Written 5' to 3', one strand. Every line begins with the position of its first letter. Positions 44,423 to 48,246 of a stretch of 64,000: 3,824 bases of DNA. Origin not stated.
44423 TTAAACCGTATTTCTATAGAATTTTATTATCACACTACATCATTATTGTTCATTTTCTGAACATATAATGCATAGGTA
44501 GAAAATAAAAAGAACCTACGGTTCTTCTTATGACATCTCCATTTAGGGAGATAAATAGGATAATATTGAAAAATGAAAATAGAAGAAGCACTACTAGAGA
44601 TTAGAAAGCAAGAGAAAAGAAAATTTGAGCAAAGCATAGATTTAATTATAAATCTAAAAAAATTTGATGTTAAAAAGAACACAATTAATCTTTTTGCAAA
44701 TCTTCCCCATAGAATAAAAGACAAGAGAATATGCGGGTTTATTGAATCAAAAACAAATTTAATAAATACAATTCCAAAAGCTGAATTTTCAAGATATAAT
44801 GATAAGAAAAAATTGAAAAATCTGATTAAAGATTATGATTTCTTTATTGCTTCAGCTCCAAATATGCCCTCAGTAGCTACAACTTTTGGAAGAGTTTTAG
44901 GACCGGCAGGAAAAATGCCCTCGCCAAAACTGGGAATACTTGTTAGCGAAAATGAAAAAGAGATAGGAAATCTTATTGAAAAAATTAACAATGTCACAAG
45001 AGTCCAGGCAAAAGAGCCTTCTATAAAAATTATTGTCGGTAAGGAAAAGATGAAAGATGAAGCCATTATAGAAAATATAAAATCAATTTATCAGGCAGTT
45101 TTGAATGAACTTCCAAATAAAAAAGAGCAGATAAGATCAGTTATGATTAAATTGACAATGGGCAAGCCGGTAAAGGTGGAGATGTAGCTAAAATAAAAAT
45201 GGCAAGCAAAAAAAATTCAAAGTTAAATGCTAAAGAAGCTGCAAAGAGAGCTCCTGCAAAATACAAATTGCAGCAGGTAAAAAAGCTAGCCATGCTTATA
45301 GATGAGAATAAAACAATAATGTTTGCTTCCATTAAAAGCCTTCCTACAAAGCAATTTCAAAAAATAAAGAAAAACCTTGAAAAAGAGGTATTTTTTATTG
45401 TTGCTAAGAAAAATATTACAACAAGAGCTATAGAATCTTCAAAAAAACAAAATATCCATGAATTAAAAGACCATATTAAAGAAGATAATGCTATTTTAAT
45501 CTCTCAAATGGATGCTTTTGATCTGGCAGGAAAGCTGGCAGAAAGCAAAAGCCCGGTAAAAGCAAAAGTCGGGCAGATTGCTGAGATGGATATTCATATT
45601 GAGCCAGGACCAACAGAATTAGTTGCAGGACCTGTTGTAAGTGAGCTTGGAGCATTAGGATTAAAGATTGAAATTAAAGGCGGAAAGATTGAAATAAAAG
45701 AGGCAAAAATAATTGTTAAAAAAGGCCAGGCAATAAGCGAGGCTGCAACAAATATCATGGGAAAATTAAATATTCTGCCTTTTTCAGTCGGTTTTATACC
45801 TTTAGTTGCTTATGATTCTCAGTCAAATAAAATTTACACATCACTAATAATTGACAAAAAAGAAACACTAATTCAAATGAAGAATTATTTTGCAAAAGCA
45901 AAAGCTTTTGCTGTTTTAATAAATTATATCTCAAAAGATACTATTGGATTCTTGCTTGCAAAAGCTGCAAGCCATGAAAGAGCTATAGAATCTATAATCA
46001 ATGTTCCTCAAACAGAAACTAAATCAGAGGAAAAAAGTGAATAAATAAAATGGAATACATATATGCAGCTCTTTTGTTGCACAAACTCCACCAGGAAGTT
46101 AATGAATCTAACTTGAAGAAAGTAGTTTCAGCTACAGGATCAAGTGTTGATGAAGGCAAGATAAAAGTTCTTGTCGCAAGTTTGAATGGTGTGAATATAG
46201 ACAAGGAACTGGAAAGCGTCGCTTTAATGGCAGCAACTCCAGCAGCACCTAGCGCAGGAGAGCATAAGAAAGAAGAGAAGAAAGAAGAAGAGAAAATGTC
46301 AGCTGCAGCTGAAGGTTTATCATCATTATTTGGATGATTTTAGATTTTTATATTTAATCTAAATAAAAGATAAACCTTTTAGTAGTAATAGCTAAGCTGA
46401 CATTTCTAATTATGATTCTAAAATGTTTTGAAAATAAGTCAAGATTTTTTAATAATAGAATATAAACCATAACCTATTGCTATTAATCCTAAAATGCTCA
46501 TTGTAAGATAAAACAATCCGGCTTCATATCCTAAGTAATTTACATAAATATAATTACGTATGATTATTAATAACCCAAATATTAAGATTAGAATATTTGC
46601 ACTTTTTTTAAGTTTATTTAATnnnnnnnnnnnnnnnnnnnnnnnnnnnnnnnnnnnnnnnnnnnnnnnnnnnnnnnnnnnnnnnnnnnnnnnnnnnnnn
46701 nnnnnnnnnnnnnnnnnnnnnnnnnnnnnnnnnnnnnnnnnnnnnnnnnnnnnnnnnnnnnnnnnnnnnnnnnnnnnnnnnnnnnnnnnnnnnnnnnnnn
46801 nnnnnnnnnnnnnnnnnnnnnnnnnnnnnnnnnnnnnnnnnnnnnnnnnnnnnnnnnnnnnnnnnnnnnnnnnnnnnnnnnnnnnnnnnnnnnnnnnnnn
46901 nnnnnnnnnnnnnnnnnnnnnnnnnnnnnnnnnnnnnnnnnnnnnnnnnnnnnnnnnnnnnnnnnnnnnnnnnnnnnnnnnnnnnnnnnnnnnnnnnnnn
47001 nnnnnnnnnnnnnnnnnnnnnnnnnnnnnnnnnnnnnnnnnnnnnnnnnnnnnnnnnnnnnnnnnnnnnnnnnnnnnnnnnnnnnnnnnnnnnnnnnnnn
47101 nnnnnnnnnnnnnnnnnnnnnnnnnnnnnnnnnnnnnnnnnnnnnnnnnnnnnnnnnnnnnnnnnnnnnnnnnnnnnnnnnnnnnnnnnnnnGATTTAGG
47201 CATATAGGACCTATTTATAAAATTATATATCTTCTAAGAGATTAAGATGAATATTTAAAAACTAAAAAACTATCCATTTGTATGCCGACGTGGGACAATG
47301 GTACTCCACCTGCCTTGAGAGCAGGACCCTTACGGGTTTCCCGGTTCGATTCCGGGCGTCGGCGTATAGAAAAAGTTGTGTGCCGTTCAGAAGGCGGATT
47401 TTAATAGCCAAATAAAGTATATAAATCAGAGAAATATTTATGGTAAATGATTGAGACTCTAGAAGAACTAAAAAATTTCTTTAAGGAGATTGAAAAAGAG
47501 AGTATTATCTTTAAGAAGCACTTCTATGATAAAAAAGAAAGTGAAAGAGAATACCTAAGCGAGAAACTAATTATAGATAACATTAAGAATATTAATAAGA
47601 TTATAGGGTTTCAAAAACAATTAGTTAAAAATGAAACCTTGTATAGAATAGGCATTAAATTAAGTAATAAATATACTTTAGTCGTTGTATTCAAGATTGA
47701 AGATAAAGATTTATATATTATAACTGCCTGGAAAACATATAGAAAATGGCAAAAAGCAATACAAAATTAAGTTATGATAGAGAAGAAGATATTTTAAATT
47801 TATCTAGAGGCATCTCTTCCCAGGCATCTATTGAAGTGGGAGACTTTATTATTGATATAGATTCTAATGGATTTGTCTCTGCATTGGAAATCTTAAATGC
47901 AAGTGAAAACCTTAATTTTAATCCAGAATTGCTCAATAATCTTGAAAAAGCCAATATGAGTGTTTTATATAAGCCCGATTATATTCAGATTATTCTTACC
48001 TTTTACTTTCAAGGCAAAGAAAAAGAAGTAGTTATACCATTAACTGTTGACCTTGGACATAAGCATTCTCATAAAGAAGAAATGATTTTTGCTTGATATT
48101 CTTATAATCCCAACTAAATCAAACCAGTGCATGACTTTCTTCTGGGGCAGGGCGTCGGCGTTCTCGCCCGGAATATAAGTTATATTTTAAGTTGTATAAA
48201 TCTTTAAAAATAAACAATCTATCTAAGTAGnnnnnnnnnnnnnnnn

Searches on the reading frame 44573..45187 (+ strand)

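Call 59: search_protein_families(library=pfam, proteins=[window:44573-45187:+], max_evalue=0.001)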
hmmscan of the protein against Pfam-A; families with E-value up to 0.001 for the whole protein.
window:44573-45187:+ (204 aa): 1 family
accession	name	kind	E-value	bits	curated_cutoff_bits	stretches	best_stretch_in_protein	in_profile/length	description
PF00687.26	Ribosomal_L1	-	5.1e-33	114.7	32.2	1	11-197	2-197/198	Ribosomal protein L1p/L10e family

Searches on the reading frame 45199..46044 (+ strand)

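Call 59: search_protein_families(library=pfam, proteins=[window:45199-46044:+], max_evalue=0.001)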
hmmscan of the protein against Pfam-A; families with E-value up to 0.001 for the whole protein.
window:45199-46044:+ (281 aa): 2 families
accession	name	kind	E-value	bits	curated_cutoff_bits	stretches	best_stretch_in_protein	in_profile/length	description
PF17777.6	RL10P_insert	-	1.5e-16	60.4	29.1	1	122-192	1-71/71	Insertion domain in 60S ribosomal protein L10P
PF00466.25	Ribosomal_L10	-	1.1e-14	54.7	22.8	1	21-116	4-98/100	Ribosomal protein L10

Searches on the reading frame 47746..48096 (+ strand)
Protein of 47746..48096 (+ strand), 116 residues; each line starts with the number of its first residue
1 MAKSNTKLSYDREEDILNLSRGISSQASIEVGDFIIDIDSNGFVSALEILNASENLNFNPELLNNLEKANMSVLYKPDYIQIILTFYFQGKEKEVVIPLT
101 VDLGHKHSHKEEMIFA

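Call 59: search_protein_families(library=pfam, proteins=[window:47746-48096:+], max_evalue=0.001)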
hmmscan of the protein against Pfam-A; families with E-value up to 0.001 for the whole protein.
window:47746-48096:+ (116 aa): 1 family
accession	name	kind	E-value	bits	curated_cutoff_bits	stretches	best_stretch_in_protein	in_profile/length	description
PF10049.14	DUF2283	-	4.5e-06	27.2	23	1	7-53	1-49/49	Protein of unknown function (DUF2283)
